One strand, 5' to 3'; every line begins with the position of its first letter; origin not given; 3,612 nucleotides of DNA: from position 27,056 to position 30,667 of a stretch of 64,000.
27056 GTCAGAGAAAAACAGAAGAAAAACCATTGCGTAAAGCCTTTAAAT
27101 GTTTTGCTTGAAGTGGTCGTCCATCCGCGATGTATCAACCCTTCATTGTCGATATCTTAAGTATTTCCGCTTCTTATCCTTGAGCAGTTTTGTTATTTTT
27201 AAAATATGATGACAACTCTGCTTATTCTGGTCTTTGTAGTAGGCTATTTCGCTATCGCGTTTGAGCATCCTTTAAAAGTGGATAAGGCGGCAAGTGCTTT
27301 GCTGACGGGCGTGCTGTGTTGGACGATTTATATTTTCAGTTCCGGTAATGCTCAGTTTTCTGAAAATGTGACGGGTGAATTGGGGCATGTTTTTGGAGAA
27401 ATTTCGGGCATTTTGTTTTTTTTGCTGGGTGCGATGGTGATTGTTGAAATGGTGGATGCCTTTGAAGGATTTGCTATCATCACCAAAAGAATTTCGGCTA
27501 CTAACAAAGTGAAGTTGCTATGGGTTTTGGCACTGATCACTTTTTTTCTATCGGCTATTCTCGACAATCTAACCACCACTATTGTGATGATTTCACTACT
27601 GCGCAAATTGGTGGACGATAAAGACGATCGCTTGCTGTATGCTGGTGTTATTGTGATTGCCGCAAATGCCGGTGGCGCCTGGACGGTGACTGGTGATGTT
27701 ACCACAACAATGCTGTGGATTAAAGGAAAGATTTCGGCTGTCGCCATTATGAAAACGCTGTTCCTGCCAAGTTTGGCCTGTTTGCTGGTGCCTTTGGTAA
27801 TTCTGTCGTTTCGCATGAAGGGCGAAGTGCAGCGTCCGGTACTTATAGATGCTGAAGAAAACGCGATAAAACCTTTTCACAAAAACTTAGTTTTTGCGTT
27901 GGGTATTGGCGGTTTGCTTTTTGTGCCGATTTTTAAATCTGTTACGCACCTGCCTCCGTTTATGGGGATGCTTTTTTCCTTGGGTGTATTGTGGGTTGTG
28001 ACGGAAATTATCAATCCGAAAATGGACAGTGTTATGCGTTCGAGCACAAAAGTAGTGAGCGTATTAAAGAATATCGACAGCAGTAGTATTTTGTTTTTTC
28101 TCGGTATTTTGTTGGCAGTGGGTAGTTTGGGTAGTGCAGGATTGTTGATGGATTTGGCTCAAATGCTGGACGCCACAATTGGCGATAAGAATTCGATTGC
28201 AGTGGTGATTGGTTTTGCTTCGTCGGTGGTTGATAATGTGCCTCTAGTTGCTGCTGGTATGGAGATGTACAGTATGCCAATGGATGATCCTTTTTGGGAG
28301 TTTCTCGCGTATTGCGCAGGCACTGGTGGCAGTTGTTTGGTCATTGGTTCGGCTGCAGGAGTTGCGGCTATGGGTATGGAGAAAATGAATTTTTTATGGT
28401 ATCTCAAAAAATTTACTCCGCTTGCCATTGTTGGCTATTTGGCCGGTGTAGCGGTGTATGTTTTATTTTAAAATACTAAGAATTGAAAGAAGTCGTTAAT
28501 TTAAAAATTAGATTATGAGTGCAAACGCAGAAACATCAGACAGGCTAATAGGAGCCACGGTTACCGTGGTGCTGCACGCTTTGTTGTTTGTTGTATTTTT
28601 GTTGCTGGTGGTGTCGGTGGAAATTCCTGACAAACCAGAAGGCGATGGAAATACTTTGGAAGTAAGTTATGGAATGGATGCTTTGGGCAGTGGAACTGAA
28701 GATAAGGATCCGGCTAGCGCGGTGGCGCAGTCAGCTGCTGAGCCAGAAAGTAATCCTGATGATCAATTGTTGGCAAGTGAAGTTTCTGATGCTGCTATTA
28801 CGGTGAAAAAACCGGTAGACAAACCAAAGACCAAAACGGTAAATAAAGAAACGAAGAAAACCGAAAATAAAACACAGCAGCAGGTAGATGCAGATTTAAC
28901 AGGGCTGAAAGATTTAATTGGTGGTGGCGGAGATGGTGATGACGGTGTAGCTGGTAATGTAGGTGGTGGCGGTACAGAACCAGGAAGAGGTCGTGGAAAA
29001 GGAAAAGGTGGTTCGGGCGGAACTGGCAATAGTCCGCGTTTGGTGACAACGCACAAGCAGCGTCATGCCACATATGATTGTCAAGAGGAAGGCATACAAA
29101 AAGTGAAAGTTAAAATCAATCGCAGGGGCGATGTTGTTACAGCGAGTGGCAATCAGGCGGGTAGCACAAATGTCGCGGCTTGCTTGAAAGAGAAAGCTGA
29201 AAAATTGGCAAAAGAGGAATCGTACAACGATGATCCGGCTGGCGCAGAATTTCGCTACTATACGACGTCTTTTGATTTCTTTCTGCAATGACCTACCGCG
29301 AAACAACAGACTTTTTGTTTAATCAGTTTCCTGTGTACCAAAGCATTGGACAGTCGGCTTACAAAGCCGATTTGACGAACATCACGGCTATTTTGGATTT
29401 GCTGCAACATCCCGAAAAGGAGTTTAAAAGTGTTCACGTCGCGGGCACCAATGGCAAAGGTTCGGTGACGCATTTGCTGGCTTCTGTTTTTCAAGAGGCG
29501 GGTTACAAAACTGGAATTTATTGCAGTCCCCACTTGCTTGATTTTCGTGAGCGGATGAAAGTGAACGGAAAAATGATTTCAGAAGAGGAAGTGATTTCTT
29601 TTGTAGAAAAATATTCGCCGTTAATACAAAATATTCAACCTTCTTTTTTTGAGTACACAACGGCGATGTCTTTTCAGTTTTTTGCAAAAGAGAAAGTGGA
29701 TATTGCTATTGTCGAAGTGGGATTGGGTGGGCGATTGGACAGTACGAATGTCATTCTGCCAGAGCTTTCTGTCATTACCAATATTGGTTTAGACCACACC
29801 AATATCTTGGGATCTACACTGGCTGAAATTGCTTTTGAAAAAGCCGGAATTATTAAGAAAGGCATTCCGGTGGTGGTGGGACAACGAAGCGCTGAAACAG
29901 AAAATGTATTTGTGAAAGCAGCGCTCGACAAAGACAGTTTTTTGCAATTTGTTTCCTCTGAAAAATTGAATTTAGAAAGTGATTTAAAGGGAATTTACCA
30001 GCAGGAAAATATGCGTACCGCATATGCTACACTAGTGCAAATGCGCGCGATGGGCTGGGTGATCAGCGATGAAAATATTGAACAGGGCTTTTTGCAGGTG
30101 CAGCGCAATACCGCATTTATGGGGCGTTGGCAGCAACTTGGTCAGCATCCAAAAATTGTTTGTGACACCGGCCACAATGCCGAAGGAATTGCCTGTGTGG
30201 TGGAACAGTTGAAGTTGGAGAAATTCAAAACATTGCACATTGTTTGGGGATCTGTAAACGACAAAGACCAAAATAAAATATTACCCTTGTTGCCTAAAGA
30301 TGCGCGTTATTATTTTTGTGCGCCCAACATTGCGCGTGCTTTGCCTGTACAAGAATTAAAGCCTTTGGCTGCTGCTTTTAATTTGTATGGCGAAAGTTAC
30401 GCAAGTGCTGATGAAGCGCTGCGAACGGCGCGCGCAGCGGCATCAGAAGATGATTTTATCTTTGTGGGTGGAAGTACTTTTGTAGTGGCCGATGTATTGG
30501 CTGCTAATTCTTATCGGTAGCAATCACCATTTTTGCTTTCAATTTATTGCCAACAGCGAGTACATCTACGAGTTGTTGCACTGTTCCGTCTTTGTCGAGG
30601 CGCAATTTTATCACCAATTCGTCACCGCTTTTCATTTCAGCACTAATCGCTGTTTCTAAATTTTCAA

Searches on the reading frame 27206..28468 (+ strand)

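Call 52: search_protein_families(library=pfam, proteins=[window:27206-28468:+], max_evalue=0.00001)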
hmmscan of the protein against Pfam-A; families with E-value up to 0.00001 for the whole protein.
window:27206-28468:+ (421 aa): 1 family
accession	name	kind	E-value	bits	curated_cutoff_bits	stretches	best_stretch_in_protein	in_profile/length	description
PF03600.22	CitMHS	-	4.8e-28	98.7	31.9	1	14-371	1-335/336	Citrate transporter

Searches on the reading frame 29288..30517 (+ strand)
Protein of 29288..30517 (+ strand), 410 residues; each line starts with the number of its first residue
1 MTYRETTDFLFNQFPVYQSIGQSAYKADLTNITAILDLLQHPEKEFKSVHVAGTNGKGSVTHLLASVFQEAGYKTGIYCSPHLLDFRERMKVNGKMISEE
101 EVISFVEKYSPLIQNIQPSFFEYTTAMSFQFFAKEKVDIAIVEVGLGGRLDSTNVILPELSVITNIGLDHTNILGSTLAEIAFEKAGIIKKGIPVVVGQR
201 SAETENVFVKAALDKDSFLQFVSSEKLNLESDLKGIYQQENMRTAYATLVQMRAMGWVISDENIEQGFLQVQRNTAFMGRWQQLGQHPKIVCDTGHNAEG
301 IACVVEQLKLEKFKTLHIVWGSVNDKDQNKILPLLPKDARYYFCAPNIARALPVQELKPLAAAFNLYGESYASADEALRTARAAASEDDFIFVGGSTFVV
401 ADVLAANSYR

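Call 52: search_protein_families(library=pfam, proteins=[window:29288-30517:+], max_evalue=0.00001)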
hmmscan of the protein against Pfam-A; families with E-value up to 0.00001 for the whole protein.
window:29288-30517:+ (410 aa): 2 families
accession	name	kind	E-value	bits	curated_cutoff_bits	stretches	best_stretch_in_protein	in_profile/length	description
PF08245.18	Mur_ligase_M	-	5.7e-11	43.2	24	1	51-191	1-112/200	Mur ligase middle domain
PF02875.26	Mur_ligase_C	-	1.2e-10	42.7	28.4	1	279-396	1-126/127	Mur ligase, glutamate ligase domain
